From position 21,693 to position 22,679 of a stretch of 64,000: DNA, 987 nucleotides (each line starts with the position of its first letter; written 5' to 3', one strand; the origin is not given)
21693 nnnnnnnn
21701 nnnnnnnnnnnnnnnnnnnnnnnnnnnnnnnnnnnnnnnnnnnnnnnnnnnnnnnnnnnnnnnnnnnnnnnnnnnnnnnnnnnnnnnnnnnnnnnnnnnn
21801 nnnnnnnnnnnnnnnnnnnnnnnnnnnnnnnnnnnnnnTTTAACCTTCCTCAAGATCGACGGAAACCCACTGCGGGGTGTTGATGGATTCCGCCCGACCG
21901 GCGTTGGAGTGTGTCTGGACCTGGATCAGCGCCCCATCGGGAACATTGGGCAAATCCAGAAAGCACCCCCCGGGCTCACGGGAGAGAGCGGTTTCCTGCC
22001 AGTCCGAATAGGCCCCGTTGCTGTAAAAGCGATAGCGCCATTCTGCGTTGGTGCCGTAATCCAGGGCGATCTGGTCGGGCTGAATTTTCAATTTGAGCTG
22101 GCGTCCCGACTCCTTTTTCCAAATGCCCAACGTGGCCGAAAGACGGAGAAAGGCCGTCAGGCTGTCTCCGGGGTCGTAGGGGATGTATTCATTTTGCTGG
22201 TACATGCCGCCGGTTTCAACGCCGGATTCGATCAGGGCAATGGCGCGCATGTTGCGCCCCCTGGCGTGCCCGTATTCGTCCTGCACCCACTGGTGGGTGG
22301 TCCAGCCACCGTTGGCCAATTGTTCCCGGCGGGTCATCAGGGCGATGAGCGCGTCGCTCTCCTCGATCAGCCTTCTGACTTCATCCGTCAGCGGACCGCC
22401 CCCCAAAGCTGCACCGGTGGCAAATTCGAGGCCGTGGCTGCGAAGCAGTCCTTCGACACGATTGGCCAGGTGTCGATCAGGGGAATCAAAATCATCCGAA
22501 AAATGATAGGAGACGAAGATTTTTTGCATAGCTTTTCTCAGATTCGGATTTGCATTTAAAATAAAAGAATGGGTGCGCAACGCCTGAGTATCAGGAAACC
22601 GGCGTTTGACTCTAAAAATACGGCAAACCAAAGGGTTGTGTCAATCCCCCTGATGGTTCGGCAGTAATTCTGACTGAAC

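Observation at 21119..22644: Two-gene operon of a TIR/unknown-domain protein and a pYEATS-like/TIR fusion: candidate uncharacterised conflict or signalling system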

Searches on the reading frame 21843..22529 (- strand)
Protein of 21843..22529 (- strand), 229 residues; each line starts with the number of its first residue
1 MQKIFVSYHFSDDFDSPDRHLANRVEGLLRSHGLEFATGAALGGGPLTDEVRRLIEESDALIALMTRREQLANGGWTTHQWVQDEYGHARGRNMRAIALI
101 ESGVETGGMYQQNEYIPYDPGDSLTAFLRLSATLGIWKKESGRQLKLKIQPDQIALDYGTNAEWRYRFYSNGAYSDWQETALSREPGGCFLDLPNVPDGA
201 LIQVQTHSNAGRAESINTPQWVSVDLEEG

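Call 3: search_protein_families(library=pfam, proteins=[window:21843-22529:-], max_evalue=1)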
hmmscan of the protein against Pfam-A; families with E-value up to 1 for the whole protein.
seq(229 aa): 1 family
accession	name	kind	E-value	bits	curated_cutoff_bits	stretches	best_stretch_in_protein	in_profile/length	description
PF13676.11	TIR_2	-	0.00064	20.6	28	1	4-91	1-77/122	TIR domain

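Call 4: search_protein_families(library=padloc, proteins=[window:21843-22529:-], max_evalue=1)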
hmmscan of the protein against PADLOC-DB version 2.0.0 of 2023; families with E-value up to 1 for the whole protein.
seq(229 aa): 1 family
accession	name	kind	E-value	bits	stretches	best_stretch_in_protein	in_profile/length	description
PDLC02012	SAVED5--SAVED_TIR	-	0.0075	13.4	1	3-66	15-74/404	-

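Call 5: search_protein_families(library=ncbifam, proteins=[window:21843-22529:-], max_evalue=1)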
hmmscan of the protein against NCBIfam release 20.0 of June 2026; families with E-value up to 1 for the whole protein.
seq(229 aa): 0 families

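Call 11: find_homologous_proteins(query=window:21843-22529:-)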
Query seq(229 aa) (229 aa): 39 proteins with E <= 0.001 among 680 candidates.
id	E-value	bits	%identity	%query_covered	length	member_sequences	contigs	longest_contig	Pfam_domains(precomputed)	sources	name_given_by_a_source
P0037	3.8e-153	525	100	100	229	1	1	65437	-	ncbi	-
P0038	1.0e-131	455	86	100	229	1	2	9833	-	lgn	-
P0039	3.4e-130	450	84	100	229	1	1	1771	-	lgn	-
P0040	2.6e-129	447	85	100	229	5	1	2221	-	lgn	-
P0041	1.9e-106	373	74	100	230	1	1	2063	PF13676.12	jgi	jgi:hypothetical protein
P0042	1.3e-105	370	71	100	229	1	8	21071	-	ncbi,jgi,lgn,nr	ncbi:MAG: hypothetical protein FJ264_16090 [Planctomycetes bacterium]|nr:hypothetical protein [Planc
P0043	8.7e-105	367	71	100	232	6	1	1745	-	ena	-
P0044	4.1e-104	365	70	100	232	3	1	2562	-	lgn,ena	-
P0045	2.7e-103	362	70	100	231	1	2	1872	-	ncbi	-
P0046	3.3e-103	362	69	100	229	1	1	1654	-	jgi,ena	-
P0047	3.7e-102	359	68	99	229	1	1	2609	PF13676.12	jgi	jgi:hypothetical protein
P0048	1.7e-101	356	71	100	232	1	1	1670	-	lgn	-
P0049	5.1e-101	355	68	100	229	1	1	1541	PF13676.12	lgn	-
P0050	5.9e-101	355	70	100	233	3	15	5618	-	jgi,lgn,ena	-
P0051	2.6e-100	353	68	100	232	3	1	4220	-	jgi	jgi:hypothetical protein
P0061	1.6e-55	206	48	100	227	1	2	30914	PF13676.12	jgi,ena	jgi:hypothetical protein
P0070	9.7e-48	181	44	100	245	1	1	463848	-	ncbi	-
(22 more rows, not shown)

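Call 13: find_encoding_contigs(protein=P0042, flank=6000, max_places=4)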
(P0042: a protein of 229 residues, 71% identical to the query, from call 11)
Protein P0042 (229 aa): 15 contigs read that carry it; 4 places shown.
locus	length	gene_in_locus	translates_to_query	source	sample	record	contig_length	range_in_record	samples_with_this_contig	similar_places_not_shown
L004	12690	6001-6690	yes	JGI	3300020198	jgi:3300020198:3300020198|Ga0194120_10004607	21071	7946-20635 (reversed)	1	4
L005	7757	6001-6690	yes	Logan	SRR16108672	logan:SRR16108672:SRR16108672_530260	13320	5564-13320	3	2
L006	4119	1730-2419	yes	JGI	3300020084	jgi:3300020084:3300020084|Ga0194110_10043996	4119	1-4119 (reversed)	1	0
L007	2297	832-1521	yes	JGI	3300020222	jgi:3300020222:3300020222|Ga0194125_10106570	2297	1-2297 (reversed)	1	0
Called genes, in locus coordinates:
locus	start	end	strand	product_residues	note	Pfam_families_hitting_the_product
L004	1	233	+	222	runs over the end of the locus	?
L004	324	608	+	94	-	-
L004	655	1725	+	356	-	-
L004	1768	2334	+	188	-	PF18181:SLATT_1 (weak), PF14015:DUF4231, PF18184:SLATT_3 (weak)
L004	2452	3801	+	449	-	PF13281:MAP3K_TRAF_bd, PF20308:TPR-S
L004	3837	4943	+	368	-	PF13676:TIR_2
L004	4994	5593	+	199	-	PF21926:FeeM (weak)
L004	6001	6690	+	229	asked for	-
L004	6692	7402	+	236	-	PF03366:YEATS, PF20305:pYEATS, PF13676:TIR_2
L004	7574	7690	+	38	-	-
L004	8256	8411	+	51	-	-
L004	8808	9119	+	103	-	-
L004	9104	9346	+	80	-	PF20126:TumE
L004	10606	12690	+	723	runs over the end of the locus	PF07719:TPR_2 (faint), PF09986:DUF2225 (faint), PF13181:TPR_8 (faint), PF13371:TPR_9 (faint), PF13414:TPR_11, PF13414:TPR_11 (weak), PF00515:TPR_1 (weak), PF13414:TPR_11, +7 more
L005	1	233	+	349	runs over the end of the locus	-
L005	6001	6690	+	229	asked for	-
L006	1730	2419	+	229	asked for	-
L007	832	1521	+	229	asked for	-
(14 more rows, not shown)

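Call 14: find_encoding_contigs(protein=P0070, flank=6000, max_places=2)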
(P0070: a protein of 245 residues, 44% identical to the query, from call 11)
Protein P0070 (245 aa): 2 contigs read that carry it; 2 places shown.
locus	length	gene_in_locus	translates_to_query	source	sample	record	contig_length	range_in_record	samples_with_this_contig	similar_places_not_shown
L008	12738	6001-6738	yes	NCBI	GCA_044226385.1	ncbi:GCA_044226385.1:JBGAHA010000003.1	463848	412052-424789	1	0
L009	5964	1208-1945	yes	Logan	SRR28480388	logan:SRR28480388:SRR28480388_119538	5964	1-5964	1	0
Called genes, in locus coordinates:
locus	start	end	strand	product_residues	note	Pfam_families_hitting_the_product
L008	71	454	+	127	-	-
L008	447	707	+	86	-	-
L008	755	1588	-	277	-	PF01471:PG_binding_1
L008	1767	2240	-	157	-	-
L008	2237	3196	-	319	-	PF13911:AhpC-TSA_2 (weak)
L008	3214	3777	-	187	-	PF00106:adh_short, PF13561:adh_short_C2, PF23441:SDR (weak)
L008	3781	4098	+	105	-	-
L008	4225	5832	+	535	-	PF00919:UPF0004, PF04055:Radical_SAM, PF18693:TRAM_2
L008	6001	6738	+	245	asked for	-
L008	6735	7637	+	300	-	PF03366:YEATS, PF20305:pYEATS, PF13676:TIR_2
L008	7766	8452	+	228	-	PF21948:LplA-B_cat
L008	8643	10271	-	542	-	PF02321:OEP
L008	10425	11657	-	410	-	PF12704:MacB_PCD, PF02687:FtsX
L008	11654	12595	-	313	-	PF02463:SMC_N (faint), PF00005:ABC_tran, PF13304:AAA_21 (faint)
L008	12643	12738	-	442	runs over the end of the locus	PF00364:Biotin_lipoyl (faint), PF25917:BSH_RND, PF25973:BSH_CzcB, PF25876:HH_MFP_RND, PF25989:YknX_C (weak)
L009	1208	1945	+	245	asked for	-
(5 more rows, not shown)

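Call 15: find_encoding_contigs(protein=P0061, flank=6000, max_places=2)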
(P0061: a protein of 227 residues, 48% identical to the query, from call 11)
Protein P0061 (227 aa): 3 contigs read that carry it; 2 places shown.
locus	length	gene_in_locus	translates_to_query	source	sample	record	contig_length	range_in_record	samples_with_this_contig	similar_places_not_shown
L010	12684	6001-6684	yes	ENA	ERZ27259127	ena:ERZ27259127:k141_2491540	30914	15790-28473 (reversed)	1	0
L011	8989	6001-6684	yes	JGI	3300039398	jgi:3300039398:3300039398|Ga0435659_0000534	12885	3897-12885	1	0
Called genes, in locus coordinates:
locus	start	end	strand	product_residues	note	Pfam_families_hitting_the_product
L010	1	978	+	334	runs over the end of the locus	-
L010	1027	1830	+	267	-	PF23441:SDR, PF00106:adh_short, PF08659:KR, PF13561:adh_short_C2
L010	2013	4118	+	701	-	PF07728:AAA_5 (faint), PF13401:AAA_22 (weak), PF01078:Mg_chelatase (weak), PF17863:AAA_lid_2, PF00092:VWA (weak), PF13519:VWA_2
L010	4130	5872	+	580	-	PF02514:CobN-Mg_chel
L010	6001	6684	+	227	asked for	PF13676:TIR_2 (weak)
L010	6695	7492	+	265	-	PF03366:YEATS, PF20305:pYEATS, PF13676:TIR_2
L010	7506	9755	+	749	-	PF11965:DUF3479, PF02514:CobN-Mg_chel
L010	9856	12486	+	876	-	PF07995:GSDH, PF07679:I-set, PF13895:Ig_2 (weak), PF13927:Ig_3, PF03160:Calx-beta, PF13946:DUF4214 (weak)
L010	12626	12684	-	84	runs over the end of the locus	PF05768:Glrx-like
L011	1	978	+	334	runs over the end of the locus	-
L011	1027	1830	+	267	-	PF23441:SDR, PF00106:adh_short, PF08659:KR, PF13561:adh_short_C2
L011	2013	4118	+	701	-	PF07728:AAA_5 (faint), PF13401:AAA_22 (weak), PF01078:Mg_chelatase (weak), PF17863:AAA_lid_2, PF00092:VWA (weak), PF13519:VWA_2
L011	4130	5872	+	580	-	PF02514:CobN-Mg_chel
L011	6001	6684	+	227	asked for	PF13676:TIR_2 (weak)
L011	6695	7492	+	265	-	PF03366:YEATS, PF20305:pYEATS, PF13676:TIR_2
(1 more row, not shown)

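Call 32: find_related_loci(query=A1, collection=genome_contigs, flank=6000)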
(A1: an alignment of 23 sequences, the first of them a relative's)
Query A1 (229 aa) in genome_contigs; peptide patterns used: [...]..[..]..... (x = any residue, [..] = any of these).
35 stretches matched a pattern; 23 encode a relative of the query (tblastn E <= 1e-3); 23 distinct loci.
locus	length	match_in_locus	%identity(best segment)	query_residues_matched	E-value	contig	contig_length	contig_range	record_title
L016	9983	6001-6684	71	1-228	2e-112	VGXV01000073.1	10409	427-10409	MAG: Planctomycetota bacterium isolate K_DeepCast_100m_m2_328 K_DeepCast_100m_m2_328_Ga0194127_10009226, whole genome sh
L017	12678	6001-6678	42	3-229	1e-57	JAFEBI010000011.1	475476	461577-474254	MAG: Nitrospira sp. isolate KAN-bin2 Nitrospira-sp.-KAN-bin2__11__length-475476, whole genome shotgun sequence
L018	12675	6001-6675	44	1-228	1e-57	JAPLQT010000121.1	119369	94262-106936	MAG: Proteobacteria bacterium isolate LacPavin_0818_WC45_MAG_60_9 LacPavin_0818_WC45_scaffold_102870, whole genome shotg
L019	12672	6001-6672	43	1-229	1e-56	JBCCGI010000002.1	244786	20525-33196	MAG: Planctomycetota bacterium isolate P01_B01_bin.4 k141_669620_length_244786_cov_36.4961, whole genome shotgun sequenc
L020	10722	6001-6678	42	3-229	3e-56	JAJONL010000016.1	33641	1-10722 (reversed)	MAG: Nitrospira sp. isolate C_No_T20_B_bin.40 scaffold_731, whole genome shotgun sequence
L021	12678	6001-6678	40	3-229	2e-54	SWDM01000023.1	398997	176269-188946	MAG: Nitrospira sp. isolate RSF3 Nitrospira_sp_RSF3_23, whole genome shotgun sequence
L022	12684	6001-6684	38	1-229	8e-52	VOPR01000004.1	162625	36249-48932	MAG: Nitrospira sp. isolate MAG_246 c_000000002799, whole genome shotgun sequence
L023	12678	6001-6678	41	3-229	1e-50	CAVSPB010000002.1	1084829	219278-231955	MAG: uncultured Gammaproteobacteria bacterium isolate MFD01561.bin.2.108 genome assembly, contig: contig_15574, whole ge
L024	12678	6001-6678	42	1-228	5e-49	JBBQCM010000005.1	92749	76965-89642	MAG: Chthoniobacterales bacterium isolate Co_metawrap_1254 Cmw_1254_k141_19895835_length_92749_cov_10.4818, whole genome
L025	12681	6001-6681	44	1-228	4e-49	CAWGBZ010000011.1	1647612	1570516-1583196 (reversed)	MAG: uncultured Verrucomicrobiae bacterium isolate MFD06435.bin.1.194 genome assembly, contig: contig_15079, whole genom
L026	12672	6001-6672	40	3-226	7e-47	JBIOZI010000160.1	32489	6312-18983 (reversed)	MAG: Steroidobacteraceae bacterium isolate MAG008 k127_3109868, whole genome shotgun sequence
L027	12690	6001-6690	37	3-228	3e-44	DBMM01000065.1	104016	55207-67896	MAG TPA_asm: Geobacter sp. UBA698 UBA698_contig_269, whole genome shotgun sequence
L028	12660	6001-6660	30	3-225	2e-25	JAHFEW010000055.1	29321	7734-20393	MAG: Nitrospira sp. isolate nzgw278 NODE_332_length_29322_cov_10.693161, whole genome shotgun sequence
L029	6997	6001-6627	30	3-210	7e-21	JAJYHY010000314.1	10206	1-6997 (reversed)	MAG: bacterium isolate DBS2-1.bin101 NODE_12693_length_10206_cov_1.485465, whole genome shotgun sequence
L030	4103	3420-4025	29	3-204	2e-20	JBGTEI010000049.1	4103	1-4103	MAG: Pyrinomonadaceae bacterium isolate JTS-RE163 k141_1594597, whole genome shotgun sequence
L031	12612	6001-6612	30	3-204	5e-20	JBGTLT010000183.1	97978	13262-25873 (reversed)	MAG: Zeaxanthinibacter sp. isolate JTS-RE343 k141_5590123, whole genome shotgun sequence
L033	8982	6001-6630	28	1-210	8e-18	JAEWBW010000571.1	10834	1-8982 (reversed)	MAG: Proteobacteria bacterium isolate OH_PBB_268 k127_1807834, whole genome shotgun sequence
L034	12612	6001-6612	27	3-204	2e-17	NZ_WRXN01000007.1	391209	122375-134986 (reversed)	Chitinophaga tropicalis strain ysch24 NODE_7_length_391209_cov_25.208074, whole genome shotgun sequence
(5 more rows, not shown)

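Call 36: predict_structure(alignment_id=A1)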
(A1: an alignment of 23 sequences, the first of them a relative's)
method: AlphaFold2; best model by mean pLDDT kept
length: 229 residues; sequences in the alignment: 23
mean_pLDDT: 89.2   pTM: 0.69
mean pLDDT of the five models: 89.2, 88.7, 87.8, 87.7, 83.5
residues with pLDDT >= 90: 131; 70-90: 95; 50-70: 3; < 50: 0
segments of 3 or more residues with pLDDT < 50: none
pLDDT, mean of each block of 10 residues (from residue 1): 88 84 94 88 80 92 94 91 93 93 83 88 94 87 85 88 93 93 92 87 92 90 84
secondary structure, 60 per line:
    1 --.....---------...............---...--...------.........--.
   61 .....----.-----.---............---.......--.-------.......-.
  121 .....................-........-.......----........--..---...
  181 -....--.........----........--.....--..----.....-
elements in order: E3-7 H17-31 E35-37 H49-57 E60-65 H80-91 E95-101 E115-118 H120-141 E143-150 H152-158 E163-170 E178-180 E182-185 E188-196 E201-208 E211-215 E224-228

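Call 41: fold_search(model_id=the predicted structure, library=pdb)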
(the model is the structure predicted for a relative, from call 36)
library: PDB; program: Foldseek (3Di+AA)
matches with E <= 10: 1558; with E <= 0.001: 9
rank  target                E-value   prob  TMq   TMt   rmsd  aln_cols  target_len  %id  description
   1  9mw1_B                1.4e-04  1.00  0.36  0.56   6.6       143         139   12  Structure of SARM1 TIR domain bound to G8758 (released 2026-02-04)
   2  4b43                  1.7e-04  0.97  0.30  0.22  14.8       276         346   10  Bacterial translation initiation factor IF2 (1-363), apo form, double mutant K86L H130A (released 2013-09-18)
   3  7m5h_B                1.9e-04  1.00  0.30  0.42  10.1       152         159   16  Crystal structure of conserved protein from Enterococcus faecalis V583 (released 2021-04-07)
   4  7m5h_A                2.0e-04  1.00  0.31  0.42   9.9       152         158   17  Crystal structure of conserved protein from Enterococcus faecalis V583 (released 2021-04-07)
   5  2a0k_A                3.5e-04  1.00  0.39  0.53   6.3       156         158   16  Crystal structure of Nucleoside 2-deoxyribosyltransferase from Trypanosoma brucei at 1.8 A resolution (released 2005-07-26)
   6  4b3x                  3.9e-04  0.97  0.33  0.23  12.8       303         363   10  Bacterial translation initiation factor IF2 (1-363), apo form (released 2013-05-29)
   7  9mw2_B                9.3e-04  1.00  0.39  0.61   5.9       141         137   12  Structure of SARM1 TIR domain bound to G6831 (released 2026-02-04)
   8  9emx_B                9.9e-04  1.00  0.31  0.43   6.6       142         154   14  Nucleoside 2'deoxyribosyltransferase from Chroococcidiopsis thermalis PCC 7203 Double Mutant Y7F A9S bound to Cordycep (released 2025-05-07)
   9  7n2w_A                9.9e-04  1.00  0.35  0.39   8.2       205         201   12  The crystal structure of an FMN-dependent NADH-azoreductase, AzoA in complex with Red 40 (released 2022-06-01)
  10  7n2w_B                1.1e-03  1.00  0.34  0.38   8.5       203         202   13  The crystal structure of an FMN-dependent NADH-azoreductase, AzoA in complex with Red 40 (released 2022-06-01)
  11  9emx_C                1.3e-03  1.00  0.30  0.43   7.6       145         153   14  Nucleoside 2'deoxyribosyltransferase from Chroococcidiopsis thermalis PCC 7203 Double Mutant Y7F A9S bound to Cordycep (released 2025-05-07)
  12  8pqs_A                1.3e-03  1.00  0.37  0.54   6.0       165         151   12  Nucleoside 2'deoxyribosyltransferase from Chroococcidiopsis thermalis PCC 7203 E88A Mutant (released 2024-02-21)
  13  9ugj_G                1.8e-03  1.00  0.35  0.56   6.7       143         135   13  Structure of SARM1 bound to SIR3-ADPR (released 2026-02-18)
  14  1sqs_A                1.9e-03  1.00  0.41  0.40   5.5       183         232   12  X-Ray Crystal Structure Protein SP1951 of Streptococcus pneumoniae. Northeast Structural Genomics Consortium Target Sp (released 2004-03-30)
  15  6dxp_B                1.9e-03  1.00  0.37  0.41   5.6       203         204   11  The crystal structure of an FMN-dependent NADH-azoreductase from Klebsiella pneumoniae (released 2018-07-25)
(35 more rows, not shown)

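Call 66: search_protein_families(library=pfam, alignment_id=A5, max_evalue=0.00001)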
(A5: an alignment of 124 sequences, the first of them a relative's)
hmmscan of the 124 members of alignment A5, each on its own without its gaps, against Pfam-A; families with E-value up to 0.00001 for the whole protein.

A. member 1, L016:1768-2331:+ (188 aa): 3 families
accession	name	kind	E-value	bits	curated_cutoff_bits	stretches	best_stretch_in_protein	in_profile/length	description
PF14015.11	DUF4231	-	1.1e-22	80.8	24.7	1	29-146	1-102/103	Protein of unknown function (DUF4231)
PF18181.6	SLATT_1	-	5.2e-08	33.4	26.3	1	22-160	1-116/122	SMODS and SLOG-associating 2TM effector domain 1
PF18184.6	SLATT_3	-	1.9e-07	31.9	26.3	1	94-168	54-129/155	SMODS and SLOG-associating 2TM effector domain 3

B. families by the number of members that match (of 124 scanned): 147 families (the first 25 are shown)
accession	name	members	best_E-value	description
PF20308.4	TPR-S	18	4.8e-27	Tetratricopeptide Repeats-Sensor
PF13281.12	MAP3K_TRAF_bd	14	2.9e-50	MAP3K TRAFs-binding domain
PF13676.11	TIR_2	14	1.1e-29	TIR domain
PF01582.25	TIR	7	1.8e-11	TIR domain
PF01734.28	Patatin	6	1.1e-26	Patatin-like phospholipase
PF12770.12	CHAT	3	1.1e-34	CHAT domain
PF13414.12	TPR_11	3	1.9e-08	TPR repeat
PF20703.3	nSTAND1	2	5.9e-90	Novel STAND NTPase 1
PF00144.29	Beta-lactamase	2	1.9e-70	Beta-lactamase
PF03781.23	FGE-sulfatase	2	1.9e-57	Sulfatase-modifying factor enzyme 1-like domain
PF10137.14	CAP12-PCTIR_TIR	2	2.6e-28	CAP12/Pycsar effector protein, TIR domain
PF00756.26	Esterase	2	1.1e-19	Putative esterase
PF08937.16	ThsB_TIR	2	2.5e-14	Thoeris protein ThsB, TIR-like domain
PF07719.23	TPR_2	2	2.4e-11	Tetratricopeptide repeat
PF13191.12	AAA_16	2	3.1e-09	AAA ATPase domain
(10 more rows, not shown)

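Call 67: search_protein_families(library=padloc, alignment_id=A5, max_evalue=0.00001)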
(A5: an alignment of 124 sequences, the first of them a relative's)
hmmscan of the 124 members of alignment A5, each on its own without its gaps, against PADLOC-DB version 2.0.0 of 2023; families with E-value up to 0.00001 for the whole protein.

A. member 1, L016:1768-2331:+ (188 aa): 0 families

B. families by the number of members that match (of 124 scanned): 56 families (the first 25 are shown)
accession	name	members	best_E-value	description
PDLC02012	SAVED5--SAVED_TIR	6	1.6e-16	-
PDLC05062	PDC-S66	6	9.2e-16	-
PDLC00733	Effector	6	1.5e-08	TIR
PDLC00758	Effector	4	5.8e-47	Phospholipase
PDLC00757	Effector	4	1.1e-38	Phospholipase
PDLC00755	Effector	4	3.2e-24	Phospholipase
PDLC03957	bSEFIR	3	3e-11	-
PDLC02421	Aga_TIR-PNTD1-PNTD2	3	5.7e-11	Class I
PDLC02403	Aga_TIR-PNTD1-PNTD2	3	4.4e-10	Class I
PDLC05005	PDC-S35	2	3.6e-25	-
PDLC05007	PDC-S35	2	1.8e-20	-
PDLC00731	Effector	2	2.9e-19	TIR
PDLC05004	PDC-S35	2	5e-18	-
PDLC00732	Effector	2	1.3e-17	TIR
PDLC05003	PDC-S35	2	3.2e-16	-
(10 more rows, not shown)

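Call 79: search_solved_structures(query=L017:4602-5924:+, max_evalue=1)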
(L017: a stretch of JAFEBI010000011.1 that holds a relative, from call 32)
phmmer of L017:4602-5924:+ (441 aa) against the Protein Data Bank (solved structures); distinct sequences matched with E-value up to 1: 3.
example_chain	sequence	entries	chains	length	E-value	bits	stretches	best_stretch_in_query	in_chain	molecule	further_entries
8qgy_A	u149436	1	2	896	3.6e-06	29.8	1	62-296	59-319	Mitogen-activated protein kinase kinase kinase 5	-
5ulm_A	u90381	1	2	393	2e-05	27.3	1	189-299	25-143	Mitogen-activated protein kinase kinase kinase 5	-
8ump_A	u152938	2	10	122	0.77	12.2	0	294-326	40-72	T33-ml35-redesigned-TPR-domain-fold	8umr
